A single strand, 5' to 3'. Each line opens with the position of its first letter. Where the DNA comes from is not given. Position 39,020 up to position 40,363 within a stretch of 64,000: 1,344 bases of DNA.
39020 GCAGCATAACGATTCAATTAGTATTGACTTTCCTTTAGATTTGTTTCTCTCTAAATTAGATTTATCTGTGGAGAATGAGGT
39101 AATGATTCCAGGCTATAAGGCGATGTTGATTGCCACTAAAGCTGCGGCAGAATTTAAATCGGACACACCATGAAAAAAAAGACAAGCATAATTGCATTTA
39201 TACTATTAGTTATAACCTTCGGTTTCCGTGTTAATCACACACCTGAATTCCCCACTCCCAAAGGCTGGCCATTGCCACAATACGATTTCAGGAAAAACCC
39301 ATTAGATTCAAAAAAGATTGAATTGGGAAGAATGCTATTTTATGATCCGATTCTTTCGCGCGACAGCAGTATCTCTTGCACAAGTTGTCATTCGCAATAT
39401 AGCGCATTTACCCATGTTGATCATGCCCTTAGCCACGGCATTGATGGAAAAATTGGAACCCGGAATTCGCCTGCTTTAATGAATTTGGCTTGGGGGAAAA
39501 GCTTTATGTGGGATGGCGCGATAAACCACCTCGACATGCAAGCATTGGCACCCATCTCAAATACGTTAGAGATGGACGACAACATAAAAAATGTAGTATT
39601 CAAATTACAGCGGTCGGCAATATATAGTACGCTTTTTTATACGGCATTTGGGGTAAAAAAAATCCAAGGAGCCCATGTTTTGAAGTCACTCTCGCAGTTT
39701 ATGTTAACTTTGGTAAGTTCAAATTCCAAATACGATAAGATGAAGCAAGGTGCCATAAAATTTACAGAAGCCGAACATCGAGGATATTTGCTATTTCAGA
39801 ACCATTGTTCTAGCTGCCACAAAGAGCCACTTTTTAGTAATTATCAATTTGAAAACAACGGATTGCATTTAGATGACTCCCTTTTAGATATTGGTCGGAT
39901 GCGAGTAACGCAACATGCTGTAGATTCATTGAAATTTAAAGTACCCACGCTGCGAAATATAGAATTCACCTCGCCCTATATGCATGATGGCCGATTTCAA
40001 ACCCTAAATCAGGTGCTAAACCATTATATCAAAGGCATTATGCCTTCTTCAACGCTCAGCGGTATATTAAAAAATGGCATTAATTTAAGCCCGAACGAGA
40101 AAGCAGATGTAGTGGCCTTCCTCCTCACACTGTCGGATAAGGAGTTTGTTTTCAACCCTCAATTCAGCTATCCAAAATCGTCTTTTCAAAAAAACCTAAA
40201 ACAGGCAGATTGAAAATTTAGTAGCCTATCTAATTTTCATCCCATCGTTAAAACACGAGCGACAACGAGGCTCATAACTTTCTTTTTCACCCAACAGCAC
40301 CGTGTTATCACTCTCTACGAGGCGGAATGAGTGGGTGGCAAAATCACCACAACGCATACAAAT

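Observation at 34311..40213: Five-gene operon fusing an O-acylation module (SGNH, SGNH, MBOAT) to a periplasmic redox pair (MbnP-like protein + di-haem peroxidase)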

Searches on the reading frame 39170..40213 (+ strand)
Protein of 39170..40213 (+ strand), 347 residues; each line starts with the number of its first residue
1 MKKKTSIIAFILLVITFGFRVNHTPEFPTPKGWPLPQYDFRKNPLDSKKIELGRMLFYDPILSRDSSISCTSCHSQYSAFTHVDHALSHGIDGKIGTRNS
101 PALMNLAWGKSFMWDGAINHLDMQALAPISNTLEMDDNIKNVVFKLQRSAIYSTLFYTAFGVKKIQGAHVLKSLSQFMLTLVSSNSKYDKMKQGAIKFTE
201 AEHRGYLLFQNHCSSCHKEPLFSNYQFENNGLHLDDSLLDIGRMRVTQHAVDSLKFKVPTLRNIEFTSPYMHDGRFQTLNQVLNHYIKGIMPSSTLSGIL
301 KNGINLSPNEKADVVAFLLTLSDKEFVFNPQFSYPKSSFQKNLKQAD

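Call 3: search_protein_families(library=pfam, proteins=[window:39170-40213:+], max_evalue=0.1)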
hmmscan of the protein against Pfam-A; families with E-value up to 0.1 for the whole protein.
window:39170-40213:+ (347 aa): 8 families
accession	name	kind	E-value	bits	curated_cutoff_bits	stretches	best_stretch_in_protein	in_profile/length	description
PF03150.19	CCP_MauG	-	2.3e-51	174.8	25.6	2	48-194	2-146/149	Di-haem cytochrome c peroxidase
PF00034.26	Cytochrom_C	-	1.6e-05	26.5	21.3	1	204-322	3-90/90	Cytochrome c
PF09086.16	DUF1924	-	0.00019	22.1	22.5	0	49-78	7-37/96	Domain of unknown function (DUF1924)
PF14522.11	Cytochrome_C7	-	0.0024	18.1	24.8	0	67-82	41-56/67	Cytochrome c7 and related cytochrome c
PF02085.21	Cytochrom_CIII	-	0.023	15.5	22.9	0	189-219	13-39/101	Class III cytochrome C family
PF22113.1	Mtrc-MtrF_II-IV_dom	-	0.038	14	30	0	68-82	121-137/176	Outer membrane cytochrome MtrC/MtrF-like, domains II/IV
PF13442.11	Cytochrome_CBB3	-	0.08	13.7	27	0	202-220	3-21/68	Cytochrome C oxidase, cbb3-type, subunit III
PF21419.2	RoxA-like_Cyt-c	-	0.092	12.8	26.7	0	259-284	5-30/39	RoxA-like, cytochrome c-like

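Call 4: search_protein_families(library=ncbifam, proteins=[window:39170-40213:+], max_evalue=0.1)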
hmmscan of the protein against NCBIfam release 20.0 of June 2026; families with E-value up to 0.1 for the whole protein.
window:39170-40213:+ (347 aa): 10 families
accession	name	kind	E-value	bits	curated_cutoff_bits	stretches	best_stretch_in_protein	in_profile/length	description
TIGR04039.1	MXAN_0977_Heme2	hypoth_equivalog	4.5e-63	213.3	362.85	1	42-335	4-335/336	MbnH family di-heme enzyme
TIGR03791.1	TTQ_mauG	equivalog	2e-53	181.5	443.85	1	47-324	3-281/291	tryptophan tryptophylquinone biosynthesis enzyme MauG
TIGR03981.2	SAM_quin_mod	hypoth_equivalog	3.4e-27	95.4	340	2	163-290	225-362/411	His-Xaa-Ser system-associated MauG-like protein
NF052341.1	hydrazine_gamma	equivalog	3.4e-06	26.2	625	1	255-287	280-312/339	hydrazine synthase subunit gamma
NF040606.1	CytoC_perox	subfamily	9e-06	25.1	150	1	43-284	291-454/524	di-heme-cytochrome C peroxidase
NF052342.1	hydrazine_BC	exception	0.00058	18.1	1250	0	255-318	631-687/690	hydrazine synthase subunit beta-gamma fusion subunit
TIGR04257.1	nanowire_3heme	domain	0.024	14.8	40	0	187-220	4-33/75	c(7)-type cytochrome triheme domain-containing protein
NF050122.1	bc1_QcrC_actin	exception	0.034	13.4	200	0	197-218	36-57/253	cytochrome bc1 complex diheme cytochrome c subunit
NF045774.1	cytochro_C551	exception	0.037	14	118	0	177-221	14-58/110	cytochrome c551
TIGR00782.1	ccoP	equivalog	0.053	12.8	179.95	0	199-218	200-219/285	cytochrome-c oxidase, cbb3-type subunit III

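Call 25: search_solved_structures(query=window:39170-40213:+, max_evalue=0.001, show_alignments=2)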
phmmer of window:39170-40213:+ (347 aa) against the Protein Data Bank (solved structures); distinct sequences matched with E-value up to 0.001: 30.
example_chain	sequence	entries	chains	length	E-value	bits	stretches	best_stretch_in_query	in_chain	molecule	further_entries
6e1c_A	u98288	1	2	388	1.1e-39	139.8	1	27-335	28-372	Di-heme enzyme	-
9qdt_A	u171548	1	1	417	4.7e-37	131.1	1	25-283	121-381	Probable cytochrome c peroxidase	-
1iqc_A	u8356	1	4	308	1e-35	126.8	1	44-284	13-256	di-heme peroxidase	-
3o5c_A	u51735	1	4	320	2.4e-34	122.3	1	46-285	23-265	Cytochrome c551 peroxidase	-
4aal_A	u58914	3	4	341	1e-33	120.2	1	40-283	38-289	CYTOCHROME C551 PEROXIDASE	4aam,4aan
4aao_A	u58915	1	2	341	4.6e-33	118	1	40-283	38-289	CYTOCHROME C551 PEROXIDASE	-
6qkn_A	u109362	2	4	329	3.2e-30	108.7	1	34-283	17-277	Cytochrome-c peroxidase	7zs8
6fu3_A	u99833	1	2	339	3.5e-30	108.5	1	34-283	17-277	Protein CcpR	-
3hq6_A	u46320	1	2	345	1.5e-29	106.5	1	38-325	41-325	Cytochrome c551 peroxidase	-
3hq9_A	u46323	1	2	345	2.8e-29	105.5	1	38-325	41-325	Cytochrome c551 peroxidase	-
1eb7_A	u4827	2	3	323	4.6e-29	104.9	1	37-331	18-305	CYTOCHROME C551 PEROXIDASE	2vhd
3hq8_A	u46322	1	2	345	7.4e-29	104.2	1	38-325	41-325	Cytochrome c551 peroxidase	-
2c1u_A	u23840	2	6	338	1.1e-28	103.6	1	44-327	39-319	DI-HAEM CYTOCHROME C PEROXIDASE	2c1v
3hq7_A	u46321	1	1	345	2.3e-28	102.6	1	38-325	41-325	Cytochrome c551 peroxidase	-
1nml_A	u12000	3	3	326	4.2e-28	101.7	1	34-323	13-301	di-haem cytochrome c peroxidase | Cytochrome c peroxidase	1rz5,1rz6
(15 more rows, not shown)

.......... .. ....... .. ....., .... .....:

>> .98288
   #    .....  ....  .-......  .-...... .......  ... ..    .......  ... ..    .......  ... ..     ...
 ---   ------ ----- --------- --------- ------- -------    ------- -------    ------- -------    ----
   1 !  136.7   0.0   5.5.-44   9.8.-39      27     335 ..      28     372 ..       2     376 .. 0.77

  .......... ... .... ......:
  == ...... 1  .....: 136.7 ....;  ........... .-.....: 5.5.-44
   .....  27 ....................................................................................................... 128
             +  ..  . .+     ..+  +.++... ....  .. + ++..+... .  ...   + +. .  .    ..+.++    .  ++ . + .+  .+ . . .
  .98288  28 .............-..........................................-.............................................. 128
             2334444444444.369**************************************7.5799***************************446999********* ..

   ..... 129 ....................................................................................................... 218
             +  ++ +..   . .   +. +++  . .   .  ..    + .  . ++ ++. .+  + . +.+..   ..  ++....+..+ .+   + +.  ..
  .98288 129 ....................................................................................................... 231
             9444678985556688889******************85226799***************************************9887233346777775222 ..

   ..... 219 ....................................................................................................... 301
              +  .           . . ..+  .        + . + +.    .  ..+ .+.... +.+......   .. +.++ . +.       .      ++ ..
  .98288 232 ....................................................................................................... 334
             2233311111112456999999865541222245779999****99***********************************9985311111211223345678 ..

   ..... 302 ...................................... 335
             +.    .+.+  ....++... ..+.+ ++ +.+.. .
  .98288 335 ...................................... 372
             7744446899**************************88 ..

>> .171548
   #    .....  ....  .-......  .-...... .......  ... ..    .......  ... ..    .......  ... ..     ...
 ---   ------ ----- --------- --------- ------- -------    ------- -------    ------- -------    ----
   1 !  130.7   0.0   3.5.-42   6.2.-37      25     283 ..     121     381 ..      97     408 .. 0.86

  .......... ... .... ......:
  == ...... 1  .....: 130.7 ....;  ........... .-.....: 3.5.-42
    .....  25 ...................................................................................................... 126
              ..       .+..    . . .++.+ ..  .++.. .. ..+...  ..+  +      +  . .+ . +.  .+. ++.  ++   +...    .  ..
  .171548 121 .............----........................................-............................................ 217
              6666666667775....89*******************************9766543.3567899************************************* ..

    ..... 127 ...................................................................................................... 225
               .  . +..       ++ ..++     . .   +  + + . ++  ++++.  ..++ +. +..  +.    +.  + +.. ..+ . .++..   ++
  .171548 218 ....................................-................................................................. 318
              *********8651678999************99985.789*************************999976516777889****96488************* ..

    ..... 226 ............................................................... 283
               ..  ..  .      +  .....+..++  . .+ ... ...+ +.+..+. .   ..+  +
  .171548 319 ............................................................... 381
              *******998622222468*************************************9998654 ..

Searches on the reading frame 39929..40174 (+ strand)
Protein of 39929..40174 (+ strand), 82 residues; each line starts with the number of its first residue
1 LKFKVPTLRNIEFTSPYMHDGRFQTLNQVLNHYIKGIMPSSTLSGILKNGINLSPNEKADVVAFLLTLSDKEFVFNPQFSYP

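Call 61: search_solved_structures(query=window:39929-40174:+, max_evalue=10, show_alignments=5)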
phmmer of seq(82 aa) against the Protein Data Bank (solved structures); distinct sequences matched with E-value up to 10: 30.
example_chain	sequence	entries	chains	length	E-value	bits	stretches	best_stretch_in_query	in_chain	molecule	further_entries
6e1c_A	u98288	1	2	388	2.2e-13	53.4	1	2-82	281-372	Di-heme enzyme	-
3o5c_A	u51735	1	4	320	4.6e-07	33.3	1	3-32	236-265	Cytochrome c551 peroxidase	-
1iqc_A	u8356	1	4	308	2.8e-06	30.8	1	3-31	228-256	di-heme peroxidase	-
4y5r_A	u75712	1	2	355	1.3e-05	28.7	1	2-35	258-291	Methylamine utilization protein MauG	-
3svw_A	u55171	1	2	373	1.3e-05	28.7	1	2-35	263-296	Methylamine utilization protein MauG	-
3rlm_A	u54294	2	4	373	1.4e-05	28.7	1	2-35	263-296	Methylamine utilization protein MauG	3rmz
3rn0_A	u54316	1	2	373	1.4e-05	28.6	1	2-35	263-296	Methylamine utilization protein MauG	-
3sjl_A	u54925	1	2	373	1.4e-05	28.6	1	2-35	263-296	Methylamine utilization protein mauG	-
3sle_A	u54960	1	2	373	1.4e-05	28.6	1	2-35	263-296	Methylamine utilization protein MauG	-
3l4m_A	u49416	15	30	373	1.4e-05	28.6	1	2-35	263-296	Methylamine utilization protein mauG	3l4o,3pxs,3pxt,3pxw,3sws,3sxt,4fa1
4l1q_A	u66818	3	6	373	1.4e-05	28.6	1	2-35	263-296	Methylamine utilization protein MauG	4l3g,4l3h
4o1q_A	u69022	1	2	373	1.4e-05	28.6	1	2-35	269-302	Methylamine utilization protein MauG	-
3rn1_A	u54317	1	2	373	1.4e-05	28.6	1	2-35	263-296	Methylamine utilization protein MauG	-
3orv_A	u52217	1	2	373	2.4e-05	27.9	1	2-30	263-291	Methylamine utilization protein mauG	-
3hq7_A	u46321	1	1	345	0.0023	21.5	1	3-72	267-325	Cytochrome c551 peroxidase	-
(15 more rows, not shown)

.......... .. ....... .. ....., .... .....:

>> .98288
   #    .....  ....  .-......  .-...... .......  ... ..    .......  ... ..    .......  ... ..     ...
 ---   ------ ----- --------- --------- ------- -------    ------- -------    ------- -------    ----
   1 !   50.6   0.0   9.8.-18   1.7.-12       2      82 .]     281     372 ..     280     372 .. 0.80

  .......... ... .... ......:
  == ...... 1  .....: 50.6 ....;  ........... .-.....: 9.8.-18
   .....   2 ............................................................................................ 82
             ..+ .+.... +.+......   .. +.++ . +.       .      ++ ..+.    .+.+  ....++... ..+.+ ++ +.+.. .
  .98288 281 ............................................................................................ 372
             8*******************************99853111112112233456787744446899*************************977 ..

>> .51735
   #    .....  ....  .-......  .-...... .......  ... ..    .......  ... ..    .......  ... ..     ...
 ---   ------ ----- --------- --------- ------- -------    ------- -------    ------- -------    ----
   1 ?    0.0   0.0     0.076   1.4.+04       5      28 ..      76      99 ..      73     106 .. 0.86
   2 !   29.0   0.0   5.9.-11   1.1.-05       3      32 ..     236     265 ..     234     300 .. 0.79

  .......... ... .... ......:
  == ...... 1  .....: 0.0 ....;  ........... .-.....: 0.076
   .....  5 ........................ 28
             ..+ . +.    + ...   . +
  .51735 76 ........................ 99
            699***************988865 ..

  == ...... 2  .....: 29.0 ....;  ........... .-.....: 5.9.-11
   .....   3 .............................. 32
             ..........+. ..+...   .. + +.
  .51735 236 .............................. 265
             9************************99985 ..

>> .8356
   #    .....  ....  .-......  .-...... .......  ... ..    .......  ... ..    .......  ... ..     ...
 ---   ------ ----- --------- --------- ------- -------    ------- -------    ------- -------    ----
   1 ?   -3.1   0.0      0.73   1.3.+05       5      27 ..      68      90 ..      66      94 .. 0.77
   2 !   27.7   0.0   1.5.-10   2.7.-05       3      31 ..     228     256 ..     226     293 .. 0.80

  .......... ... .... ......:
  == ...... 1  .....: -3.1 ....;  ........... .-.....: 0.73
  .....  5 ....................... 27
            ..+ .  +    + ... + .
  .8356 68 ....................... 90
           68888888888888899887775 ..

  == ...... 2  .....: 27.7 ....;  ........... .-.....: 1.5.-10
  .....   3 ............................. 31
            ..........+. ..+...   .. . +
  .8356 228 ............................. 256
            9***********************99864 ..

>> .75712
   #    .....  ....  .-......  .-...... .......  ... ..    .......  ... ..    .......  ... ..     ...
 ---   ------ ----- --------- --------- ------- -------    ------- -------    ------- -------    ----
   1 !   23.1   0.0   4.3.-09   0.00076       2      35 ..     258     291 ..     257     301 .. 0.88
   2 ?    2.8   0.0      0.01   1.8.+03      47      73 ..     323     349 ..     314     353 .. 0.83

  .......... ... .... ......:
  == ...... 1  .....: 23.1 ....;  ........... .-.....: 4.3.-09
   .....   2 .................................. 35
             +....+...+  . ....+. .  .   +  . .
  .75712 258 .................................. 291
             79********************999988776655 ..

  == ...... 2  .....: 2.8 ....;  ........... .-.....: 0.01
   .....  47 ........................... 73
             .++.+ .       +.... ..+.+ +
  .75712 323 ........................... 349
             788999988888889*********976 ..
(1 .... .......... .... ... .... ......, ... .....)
